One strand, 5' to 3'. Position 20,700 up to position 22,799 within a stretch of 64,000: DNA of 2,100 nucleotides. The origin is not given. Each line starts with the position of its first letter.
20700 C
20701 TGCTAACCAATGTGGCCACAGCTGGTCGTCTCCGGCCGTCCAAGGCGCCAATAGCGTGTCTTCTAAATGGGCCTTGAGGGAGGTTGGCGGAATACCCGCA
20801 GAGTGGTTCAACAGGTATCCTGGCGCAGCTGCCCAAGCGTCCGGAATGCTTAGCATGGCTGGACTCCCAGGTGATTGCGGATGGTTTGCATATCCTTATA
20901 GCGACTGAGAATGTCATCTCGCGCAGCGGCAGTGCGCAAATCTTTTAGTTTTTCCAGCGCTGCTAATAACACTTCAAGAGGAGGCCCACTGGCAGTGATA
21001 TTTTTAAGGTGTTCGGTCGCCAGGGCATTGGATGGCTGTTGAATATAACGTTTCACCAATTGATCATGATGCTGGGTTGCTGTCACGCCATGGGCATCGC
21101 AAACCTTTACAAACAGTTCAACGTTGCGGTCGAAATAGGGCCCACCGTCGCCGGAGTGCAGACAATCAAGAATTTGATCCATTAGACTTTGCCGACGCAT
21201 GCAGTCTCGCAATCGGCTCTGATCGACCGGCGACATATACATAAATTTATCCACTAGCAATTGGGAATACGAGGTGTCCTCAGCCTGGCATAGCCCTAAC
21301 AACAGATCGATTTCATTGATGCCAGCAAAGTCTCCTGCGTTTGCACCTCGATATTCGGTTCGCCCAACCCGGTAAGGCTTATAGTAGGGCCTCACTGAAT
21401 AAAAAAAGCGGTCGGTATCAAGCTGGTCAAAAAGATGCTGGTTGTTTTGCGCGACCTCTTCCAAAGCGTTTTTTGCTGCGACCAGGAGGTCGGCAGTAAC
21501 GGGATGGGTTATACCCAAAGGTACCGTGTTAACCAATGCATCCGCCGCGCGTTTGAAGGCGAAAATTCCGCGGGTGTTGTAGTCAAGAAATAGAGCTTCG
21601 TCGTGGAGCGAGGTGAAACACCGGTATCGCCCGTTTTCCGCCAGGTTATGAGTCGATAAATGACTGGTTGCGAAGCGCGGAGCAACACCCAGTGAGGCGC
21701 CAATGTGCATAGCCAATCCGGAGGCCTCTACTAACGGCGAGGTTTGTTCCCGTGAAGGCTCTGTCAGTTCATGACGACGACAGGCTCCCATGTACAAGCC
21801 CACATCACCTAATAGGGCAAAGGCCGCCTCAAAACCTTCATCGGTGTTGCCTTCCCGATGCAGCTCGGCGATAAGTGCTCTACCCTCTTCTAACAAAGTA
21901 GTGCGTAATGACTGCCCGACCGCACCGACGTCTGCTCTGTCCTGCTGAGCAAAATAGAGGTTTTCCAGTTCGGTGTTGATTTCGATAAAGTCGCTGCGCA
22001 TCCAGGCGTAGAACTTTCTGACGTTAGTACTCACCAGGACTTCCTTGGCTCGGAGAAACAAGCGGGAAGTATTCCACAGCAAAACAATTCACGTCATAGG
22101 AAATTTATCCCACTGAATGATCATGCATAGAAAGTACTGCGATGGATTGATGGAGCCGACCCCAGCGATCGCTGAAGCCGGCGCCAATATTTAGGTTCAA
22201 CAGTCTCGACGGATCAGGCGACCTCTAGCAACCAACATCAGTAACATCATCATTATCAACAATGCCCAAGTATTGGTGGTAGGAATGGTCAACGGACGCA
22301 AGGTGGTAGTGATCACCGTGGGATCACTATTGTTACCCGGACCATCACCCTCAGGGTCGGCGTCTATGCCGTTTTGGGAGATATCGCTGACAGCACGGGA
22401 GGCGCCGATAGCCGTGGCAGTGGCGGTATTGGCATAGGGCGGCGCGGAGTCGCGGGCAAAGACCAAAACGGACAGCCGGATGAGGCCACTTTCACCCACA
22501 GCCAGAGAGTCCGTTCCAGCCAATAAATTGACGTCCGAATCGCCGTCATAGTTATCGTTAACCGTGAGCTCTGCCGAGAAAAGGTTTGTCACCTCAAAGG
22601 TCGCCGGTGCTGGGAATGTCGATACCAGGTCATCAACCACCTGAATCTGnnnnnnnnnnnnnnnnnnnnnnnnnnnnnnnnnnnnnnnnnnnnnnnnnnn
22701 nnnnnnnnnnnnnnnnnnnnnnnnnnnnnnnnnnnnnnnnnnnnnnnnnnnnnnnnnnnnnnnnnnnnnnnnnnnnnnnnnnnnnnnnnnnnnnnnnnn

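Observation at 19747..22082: Overlapping PrnB-like heme enzyme and kynureninase-like PLP hydrolase embedded between two giant surface-protein genes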

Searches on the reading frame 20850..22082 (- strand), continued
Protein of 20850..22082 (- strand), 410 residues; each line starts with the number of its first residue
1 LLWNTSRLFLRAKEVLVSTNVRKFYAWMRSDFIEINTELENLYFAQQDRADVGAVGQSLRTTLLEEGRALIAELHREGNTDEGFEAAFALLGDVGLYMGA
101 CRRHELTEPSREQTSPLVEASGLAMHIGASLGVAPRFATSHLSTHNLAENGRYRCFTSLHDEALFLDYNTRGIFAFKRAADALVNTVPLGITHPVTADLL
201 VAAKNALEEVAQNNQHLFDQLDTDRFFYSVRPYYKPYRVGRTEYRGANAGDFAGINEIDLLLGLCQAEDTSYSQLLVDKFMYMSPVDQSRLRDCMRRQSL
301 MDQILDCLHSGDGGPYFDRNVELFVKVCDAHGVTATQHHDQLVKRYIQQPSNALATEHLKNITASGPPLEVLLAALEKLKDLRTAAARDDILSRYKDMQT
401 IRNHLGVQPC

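Call 33: search_solved_structures(query=A1, max_evalue=10, show_alignments=5)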
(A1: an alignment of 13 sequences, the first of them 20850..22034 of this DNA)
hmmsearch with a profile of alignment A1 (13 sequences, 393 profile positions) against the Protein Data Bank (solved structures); distinct sequences matched with E-value up to 10: 5.
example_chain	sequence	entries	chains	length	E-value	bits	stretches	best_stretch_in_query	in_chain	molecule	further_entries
2nwb_A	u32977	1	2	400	5.6e-194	647.7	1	2-391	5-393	Conserved domain protein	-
1zee_A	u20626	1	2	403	6.1e-194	647.6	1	2-390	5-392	hypothetical protein SO4414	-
2v7i_A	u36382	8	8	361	1.8e-06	30.4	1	67-289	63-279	PRNB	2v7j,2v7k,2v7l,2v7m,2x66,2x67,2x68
9dfg_A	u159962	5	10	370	4.3e-05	25.8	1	119-330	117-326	PrnB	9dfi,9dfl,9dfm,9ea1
4u74_A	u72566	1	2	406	0.25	13.5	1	224-341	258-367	Indoleamine 2,3-dioxygenase 1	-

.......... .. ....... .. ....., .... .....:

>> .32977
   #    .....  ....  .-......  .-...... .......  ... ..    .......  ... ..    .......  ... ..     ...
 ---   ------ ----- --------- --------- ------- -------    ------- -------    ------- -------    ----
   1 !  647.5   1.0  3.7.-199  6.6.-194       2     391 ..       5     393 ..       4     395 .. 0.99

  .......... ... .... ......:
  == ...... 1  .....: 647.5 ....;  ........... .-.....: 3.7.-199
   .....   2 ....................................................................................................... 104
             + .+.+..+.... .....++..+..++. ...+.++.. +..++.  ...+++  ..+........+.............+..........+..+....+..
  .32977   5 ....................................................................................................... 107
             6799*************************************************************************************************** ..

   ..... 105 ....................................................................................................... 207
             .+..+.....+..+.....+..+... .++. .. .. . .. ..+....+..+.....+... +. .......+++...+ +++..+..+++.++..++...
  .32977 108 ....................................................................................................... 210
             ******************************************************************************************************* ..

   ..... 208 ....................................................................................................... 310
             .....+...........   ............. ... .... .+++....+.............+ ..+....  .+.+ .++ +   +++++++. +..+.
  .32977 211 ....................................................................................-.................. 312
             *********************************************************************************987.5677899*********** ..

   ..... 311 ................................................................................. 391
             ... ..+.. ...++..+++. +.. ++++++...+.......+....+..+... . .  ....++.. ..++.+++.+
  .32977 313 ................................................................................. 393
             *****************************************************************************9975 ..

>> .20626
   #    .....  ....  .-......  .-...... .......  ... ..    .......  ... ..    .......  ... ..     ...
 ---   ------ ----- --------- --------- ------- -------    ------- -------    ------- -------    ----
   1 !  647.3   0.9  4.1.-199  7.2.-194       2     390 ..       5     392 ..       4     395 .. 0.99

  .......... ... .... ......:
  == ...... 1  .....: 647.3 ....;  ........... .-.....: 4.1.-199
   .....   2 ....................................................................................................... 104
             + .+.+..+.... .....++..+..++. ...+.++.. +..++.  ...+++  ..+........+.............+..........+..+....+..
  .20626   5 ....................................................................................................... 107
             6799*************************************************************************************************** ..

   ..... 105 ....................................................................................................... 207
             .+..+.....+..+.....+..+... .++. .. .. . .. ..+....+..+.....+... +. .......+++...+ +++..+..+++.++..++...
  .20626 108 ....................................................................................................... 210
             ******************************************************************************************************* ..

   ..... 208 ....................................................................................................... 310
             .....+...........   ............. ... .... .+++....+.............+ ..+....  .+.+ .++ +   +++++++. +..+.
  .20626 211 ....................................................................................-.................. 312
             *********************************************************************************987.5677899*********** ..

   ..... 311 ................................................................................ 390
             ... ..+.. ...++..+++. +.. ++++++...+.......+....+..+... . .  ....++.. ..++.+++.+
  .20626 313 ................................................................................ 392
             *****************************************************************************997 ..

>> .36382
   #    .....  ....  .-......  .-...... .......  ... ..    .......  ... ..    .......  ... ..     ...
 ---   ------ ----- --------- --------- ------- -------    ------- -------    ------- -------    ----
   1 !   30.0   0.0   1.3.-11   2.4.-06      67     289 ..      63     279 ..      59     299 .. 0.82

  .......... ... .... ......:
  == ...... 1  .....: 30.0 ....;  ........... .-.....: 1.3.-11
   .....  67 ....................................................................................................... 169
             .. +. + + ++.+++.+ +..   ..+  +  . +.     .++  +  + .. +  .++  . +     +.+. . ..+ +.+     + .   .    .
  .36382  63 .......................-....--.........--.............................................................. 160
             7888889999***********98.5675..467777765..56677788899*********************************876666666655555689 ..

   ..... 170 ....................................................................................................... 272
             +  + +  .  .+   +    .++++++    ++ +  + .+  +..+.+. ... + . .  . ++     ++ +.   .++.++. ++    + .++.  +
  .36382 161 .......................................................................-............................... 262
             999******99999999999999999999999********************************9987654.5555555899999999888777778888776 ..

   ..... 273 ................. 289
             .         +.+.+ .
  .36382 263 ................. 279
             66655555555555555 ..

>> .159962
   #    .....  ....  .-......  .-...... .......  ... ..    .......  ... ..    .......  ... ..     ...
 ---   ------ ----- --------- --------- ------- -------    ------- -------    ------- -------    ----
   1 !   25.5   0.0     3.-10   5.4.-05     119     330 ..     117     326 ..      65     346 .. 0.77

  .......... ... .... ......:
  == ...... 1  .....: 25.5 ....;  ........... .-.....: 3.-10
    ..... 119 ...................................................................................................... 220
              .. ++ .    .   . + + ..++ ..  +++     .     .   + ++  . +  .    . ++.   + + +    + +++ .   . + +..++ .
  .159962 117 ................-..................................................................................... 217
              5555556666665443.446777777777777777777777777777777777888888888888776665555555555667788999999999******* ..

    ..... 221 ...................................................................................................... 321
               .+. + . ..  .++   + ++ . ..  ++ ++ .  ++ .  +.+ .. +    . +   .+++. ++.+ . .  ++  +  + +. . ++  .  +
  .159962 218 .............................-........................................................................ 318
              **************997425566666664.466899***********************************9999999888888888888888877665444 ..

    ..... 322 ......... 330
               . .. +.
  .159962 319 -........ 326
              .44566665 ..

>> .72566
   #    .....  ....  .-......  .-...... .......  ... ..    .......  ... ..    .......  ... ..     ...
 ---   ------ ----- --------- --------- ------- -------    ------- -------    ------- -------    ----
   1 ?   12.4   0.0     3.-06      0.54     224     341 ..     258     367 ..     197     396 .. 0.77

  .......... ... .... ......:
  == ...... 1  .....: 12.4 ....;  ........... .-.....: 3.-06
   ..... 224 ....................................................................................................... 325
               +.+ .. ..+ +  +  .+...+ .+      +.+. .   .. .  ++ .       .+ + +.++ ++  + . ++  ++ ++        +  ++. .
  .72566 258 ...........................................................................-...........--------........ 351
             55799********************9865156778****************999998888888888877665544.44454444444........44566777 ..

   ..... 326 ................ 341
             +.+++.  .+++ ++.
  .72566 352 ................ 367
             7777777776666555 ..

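Call 53: search_protein_representatives(protein=window:20850-22034:-)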
Query: 394 residues. Proteins with E-value up to 0.001 (for the whole library): 344; up to 1e-10: 187; up to 1e-30: 77. The best 150 are listed.
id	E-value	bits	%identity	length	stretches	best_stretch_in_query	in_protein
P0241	8.5e-144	495.5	59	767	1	2-389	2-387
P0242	1.3e-138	478.5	56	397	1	4-387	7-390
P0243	2.7e-136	470.9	55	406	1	5-386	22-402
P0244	7.7e-136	469.4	67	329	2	1-245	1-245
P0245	1.3e-109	383.0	59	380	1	1-292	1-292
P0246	3.4e-108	378.4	45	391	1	3-385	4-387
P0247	3.5e-107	375.1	48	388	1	6-387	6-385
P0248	3.1e-103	362.1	58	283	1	109-387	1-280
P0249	2.7e-102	359.0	45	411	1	7-389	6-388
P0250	7.5e-99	347.6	46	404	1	7-386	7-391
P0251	1.6e-96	339.9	45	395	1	6-387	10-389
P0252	8.3e-96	337.6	54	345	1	40-333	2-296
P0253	1.1e-80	287.8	40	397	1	4-376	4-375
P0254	1.1e-78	281.3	53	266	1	127-386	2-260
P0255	2.8e-76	273.3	57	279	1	6-248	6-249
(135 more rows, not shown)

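Call 57: list_cluster_members(proteins=[P0241])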
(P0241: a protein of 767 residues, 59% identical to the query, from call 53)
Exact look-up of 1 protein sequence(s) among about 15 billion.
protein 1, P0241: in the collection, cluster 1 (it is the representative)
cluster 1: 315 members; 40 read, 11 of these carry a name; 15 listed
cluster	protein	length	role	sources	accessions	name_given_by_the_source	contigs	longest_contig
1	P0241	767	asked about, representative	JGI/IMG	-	-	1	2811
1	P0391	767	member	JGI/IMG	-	kynureninase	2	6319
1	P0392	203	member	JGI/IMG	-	selenocysteine lyase/cysteine desulfurase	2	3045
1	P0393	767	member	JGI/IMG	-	kynureninase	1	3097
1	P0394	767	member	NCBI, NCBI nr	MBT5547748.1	MAG: aminotransferase class V-fold PLP-dependent enzyme [Gammaproteobacteria bacterium] | aminotransferase class V-fold PLP-dependent enzyme [Gammaproteobacteria bacterium]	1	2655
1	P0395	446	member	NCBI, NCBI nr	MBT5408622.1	MAG: DUF1864 family protein, partial [Gammaproteobacteria bacterium] | DUF1864 family protein [Gammaproteobacteria bacterium]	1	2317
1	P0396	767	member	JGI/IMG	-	kynureninase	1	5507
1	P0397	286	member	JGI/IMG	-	kynureninase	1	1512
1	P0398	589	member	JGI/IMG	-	kynureninase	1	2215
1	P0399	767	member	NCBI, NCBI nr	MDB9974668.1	aminotransferase class V-fold PLP-dependent enzyme [Candidatus Thioglobus sp.]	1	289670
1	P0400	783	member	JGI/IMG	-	kynureninase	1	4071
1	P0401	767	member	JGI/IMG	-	kynureninase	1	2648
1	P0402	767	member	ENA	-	-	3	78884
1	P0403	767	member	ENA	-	-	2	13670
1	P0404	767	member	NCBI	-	-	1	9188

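Call 69: find_encoding_contigs(protein=P0399, flank=8000, max_places=3)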
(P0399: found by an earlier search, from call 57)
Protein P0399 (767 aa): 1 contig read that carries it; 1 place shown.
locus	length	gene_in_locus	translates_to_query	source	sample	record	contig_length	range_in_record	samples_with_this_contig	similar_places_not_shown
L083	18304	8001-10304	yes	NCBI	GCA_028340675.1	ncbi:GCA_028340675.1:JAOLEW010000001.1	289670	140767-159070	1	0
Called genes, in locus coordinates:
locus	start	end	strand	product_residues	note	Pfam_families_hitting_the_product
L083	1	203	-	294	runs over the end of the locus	PF00528:BPD_transp_1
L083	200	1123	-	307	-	PF00528:BPD_transp_1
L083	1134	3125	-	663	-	PF02838:Glyco_hydro_20b, PF00728:Glyco_hydro_20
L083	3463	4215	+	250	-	PF00392:GntR, PF07702:UTRA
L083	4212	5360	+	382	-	PF22643:NagA_N (weak), PF01979:Amidohydro_1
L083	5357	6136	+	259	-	PF01182:Glucosamine_iso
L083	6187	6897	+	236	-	PF00753:Lactamase_B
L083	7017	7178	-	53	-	-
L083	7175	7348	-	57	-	-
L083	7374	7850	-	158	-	PF13404:HTH_AsnC-type, PF13412:HTH_24, PF01047:MarR (weak), PF01037:AsnC_trans_reg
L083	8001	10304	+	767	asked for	PF08933:PrnB, PF00266:Aminotran_5, PF22580:KYNU_C (weak)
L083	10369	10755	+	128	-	PF11026:DUF2721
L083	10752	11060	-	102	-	PF07876:Dabb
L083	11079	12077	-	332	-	PF00491:Arginase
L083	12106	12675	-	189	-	-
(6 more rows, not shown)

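Call 72: find_encoding_contigs(protein=P0001, flank=10000, max_places=3)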
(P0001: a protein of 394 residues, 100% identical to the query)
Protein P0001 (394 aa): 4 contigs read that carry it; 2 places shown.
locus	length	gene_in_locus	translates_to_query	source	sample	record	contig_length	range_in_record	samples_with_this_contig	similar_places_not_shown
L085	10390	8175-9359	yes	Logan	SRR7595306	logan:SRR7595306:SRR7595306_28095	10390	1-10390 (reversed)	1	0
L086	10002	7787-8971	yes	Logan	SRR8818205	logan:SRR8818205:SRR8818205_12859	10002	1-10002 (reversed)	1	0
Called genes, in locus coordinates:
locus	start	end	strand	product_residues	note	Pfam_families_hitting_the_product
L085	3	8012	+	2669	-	?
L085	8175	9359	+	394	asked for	PF08933:PrnB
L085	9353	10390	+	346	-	?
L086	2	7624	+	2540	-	?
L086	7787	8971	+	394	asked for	PF08933:PrnB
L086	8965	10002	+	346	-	?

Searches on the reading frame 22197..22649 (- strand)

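Call 81: search_protein_families(library=ncbifam, proteins=[window:22197-22649:-], max_evalue=0.01)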
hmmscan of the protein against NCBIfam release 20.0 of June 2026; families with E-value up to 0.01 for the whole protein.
window:22197-22649:- (150 aa): 1 family
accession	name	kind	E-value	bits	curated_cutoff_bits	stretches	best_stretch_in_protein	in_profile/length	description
NF033207.2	midcut_by_XrtH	subfamily_domain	0.00029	20.9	45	1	111-143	25-58/175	midcut-by-XrtH protein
